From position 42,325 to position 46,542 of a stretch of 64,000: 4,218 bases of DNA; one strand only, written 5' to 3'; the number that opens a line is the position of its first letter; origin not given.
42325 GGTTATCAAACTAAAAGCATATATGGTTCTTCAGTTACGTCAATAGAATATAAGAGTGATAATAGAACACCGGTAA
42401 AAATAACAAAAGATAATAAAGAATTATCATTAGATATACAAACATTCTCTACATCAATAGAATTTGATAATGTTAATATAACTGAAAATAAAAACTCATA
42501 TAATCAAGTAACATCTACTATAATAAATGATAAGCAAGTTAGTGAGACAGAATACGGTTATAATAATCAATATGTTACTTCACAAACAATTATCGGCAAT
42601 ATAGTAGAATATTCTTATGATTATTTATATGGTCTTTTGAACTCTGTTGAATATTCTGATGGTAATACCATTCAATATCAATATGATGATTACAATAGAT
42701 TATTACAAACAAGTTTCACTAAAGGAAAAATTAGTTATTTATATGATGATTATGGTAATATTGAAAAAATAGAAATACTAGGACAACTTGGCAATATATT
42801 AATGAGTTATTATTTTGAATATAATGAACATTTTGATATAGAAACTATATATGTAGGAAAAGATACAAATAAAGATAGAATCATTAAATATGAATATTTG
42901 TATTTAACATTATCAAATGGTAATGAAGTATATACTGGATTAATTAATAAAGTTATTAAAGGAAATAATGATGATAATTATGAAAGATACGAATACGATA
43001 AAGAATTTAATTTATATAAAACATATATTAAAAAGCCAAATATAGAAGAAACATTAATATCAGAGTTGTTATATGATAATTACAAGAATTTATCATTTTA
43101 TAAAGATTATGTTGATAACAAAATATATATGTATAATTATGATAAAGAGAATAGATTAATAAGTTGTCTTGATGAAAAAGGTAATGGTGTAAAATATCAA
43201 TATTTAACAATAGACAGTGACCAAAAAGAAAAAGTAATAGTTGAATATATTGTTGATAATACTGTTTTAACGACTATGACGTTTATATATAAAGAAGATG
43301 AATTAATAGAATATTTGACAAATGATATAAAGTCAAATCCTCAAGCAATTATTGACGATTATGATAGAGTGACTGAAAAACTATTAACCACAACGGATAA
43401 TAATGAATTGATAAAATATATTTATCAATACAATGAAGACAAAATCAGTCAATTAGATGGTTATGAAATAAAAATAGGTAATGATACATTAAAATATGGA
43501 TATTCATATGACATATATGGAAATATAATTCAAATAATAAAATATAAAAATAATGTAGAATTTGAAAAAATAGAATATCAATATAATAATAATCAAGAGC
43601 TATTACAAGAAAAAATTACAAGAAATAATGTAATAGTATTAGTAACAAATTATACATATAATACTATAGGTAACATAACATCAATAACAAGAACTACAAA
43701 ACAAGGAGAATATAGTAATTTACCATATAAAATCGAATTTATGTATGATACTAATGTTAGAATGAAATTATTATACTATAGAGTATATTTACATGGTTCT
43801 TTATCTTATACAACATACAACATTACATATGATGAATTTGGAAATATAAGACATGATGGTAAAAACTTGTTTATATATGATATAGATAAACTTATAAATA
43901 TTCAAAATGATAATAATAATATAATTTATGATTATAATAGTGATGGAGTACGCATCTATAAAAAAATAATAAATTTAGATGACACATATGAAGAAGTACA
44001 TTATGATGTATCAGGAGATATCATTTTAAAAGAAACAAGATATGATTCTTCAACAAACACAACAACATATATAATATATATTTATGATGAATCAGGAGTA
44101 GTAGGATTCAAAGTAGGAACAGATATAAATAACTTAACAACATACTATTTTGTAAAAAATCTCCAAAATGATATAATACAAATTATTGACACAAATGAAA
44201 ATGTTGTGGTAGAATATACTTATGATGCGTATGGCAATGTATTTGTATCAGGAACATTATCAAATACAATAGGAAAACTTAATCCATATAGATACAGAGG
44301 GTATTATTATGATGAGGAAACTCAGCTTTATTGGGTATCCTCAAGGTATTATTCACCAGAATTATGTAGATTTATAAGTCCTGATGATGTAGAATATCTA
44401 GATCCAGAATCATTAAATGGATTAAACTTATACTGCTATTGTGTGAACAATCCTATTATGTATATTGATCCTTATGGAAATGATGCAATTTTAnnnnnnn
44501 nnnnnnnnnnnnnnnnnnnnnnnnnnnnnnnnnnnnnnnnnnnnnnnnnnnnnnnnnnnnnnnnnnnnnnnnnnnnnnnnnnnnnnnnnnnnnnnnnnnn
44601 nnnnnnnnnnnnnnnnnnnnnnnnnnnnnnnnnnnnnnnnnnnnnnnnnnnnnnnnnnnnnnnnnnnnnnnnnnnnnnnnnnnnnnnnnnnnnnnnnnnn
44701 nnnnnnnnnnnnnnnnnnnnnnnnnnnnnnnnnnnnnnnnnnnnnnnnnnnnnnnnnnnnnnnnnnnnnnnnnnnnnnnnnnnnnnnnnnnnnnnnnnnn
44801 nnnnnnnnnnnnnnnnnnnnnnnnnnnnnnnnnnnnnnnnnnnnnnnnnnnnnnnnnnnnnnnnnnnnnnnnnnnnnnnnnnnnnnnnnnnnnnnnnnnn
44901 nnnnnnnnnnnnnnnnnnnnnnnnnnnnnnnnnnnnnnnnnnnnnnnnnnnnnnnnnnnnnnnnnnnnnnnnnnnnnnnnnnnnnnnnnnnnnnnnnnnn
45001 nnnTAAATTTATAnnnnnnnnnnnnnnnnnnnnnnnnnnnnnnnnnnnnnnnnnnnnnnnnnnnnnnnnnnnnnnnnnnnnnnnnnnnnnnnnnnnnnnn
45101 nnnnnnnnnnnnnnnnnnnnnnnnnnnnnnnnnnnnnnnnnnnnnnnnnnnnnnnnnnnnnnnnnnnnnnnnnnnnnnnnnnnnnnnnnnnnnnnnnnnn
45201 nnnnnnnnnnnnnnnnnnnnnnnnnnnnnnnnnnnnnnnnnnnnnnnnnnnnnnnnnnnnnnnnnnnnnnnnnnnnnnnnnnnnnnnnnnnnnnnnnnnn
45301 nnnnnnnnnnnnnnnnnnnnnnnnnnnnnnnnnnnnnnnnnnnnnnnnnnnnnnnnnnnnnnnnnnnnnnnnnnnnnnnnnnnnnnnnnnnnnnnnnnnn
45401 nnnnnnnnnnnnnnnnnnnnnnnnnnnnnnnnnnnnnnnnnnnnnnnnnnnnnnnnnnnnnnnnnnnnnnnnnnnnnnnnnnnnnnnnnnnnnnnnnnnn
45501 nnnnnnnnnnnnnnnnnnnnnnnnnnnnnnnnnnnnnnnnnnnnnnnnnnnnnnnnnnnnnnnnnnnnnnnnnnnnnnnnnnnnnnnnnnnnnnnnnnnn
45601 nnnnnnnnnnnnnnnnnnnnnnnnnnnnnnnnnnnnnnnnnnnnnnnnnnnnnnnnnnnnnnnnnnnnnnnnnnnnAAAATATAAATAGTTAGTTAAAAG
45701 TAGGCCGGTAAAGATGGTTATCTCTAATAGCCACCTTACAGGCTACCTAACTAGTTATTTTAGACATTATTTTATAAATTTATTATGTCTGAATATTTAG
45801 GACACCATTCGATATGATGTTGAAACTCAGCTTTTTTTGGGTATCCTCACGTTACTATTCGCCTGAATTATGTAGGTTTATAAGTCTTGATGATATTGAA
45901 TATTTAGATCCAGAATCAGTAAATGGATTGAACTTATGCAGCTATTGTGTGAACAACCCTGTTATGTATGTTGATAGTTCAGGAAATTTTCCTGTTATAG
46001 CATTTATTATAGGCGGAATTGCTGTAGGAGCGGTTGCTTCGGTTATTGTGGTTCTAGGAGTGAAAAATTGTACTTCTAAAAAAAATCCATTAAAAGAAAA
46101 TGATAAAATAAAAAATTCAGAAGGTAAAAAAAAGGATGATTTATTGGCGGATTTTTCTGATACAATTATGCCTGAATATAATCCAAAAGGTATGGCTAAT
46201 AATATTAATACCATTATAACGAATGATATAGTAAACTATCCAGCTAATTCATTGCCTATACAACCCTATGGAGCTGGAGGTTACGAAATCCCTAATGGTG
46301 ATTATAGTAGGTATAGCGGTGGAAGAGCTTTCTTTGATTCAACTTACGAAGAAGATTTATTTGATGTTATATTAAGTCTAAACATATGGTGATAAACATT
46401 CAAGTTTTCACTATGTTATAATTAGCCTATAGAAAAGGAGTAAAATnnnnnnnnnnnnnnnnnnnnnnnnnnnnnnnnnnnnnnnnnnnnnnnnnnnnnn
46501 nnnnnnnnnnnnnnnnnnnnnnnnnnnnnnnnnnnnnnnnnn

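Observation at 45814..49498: Array of three orphan RHS C-terminal toxin cassettes, each with a different tip and its own downstream immunity candidate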

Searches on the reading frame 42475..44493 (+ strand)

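Call 41: search_protein_families(library=pfam, max_evalue=10, proteins=[window:42475-44493:+])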
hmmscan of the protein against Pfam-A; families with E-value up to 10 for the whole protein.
window:42475-44493:+ (673 aa): 3 families
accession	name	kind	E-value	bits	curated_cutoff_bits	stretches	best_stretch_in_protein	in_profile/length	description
PF00274.25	Glycolytic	-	0.015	14.5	22.2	1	462-555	13-103/349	Fructose-bisphosphate aldolase class-I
PF24053.1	DUF7356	-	0.15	12.5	27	1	225-265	20-60/105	Domain of unknown function (DUF7356)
PF05593.20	RHS_repeat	-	0.91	10.5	22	3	55-80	7-32/38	RHS Repeat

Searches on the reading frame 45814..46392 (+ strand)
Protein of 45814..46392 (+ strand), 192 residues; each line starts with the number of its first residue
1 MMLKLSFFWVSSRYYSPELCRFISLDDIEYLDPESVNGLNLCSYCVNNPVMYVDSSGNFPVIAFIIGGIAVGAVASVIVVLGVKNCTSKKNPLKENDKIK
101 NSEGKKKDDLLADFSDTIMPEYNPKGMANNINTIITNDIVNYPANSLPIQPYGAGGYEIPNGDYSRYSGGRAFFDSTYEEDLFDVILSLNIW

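Call 7: search_protein_families(library=pfam, max_evalue=0.1, proteins=[window:45814-46392:+])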
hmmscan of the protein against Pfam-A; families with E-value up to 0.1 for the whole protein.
window:45814-46392:+ (192 aa): 1 family
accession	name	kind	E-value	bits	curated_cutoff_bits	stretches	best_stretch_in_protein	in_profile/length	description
PF03718.19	Glyco_hydro_49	-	0.021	15.3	27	1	76-181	18-114/118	Glycosyl hydrolase family 49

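Call 9: search_protein_families(library=ncbifam, max_evalue=0.1, proteins=[window:45814-46392:+])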
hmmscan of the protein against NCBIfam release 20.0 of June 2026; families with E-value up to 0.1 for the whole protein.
window:45814-46392:+ (192 aa): 4 families
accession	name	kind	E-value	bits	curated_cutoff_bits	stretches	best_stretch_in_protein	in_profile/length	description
TIGR03696.1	Rhs_assc_core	domain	5.6e-11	42.8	32.5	1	11-57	34-75/76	RHS repeat-associated core domain-containing protein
NF045844.1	BC85_0335_fam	subfamily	0.0033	17.1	65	1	62-139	10-84/215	BC85_0335 family putative methyltransferase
TIGR00343.1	TIGR00343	equivalog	0.024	14.2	438.45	1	50-85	189-224/287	pyridoxal 5'-phosphate synthase lyase subunit PdxS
NF003215.0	PRK04180.1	equivalog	0.025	14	395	1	50-84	200-234/298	pyridoxal 5'-phosphate synthase lyase subunit PdxS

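Call 36: find_encoding_contigs(protein=window:45814-46392:+, flank=1000, max_places=3)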
Protein window:45814-46392:+ (192 aa): no gene with exactly this product is on record in the collection.
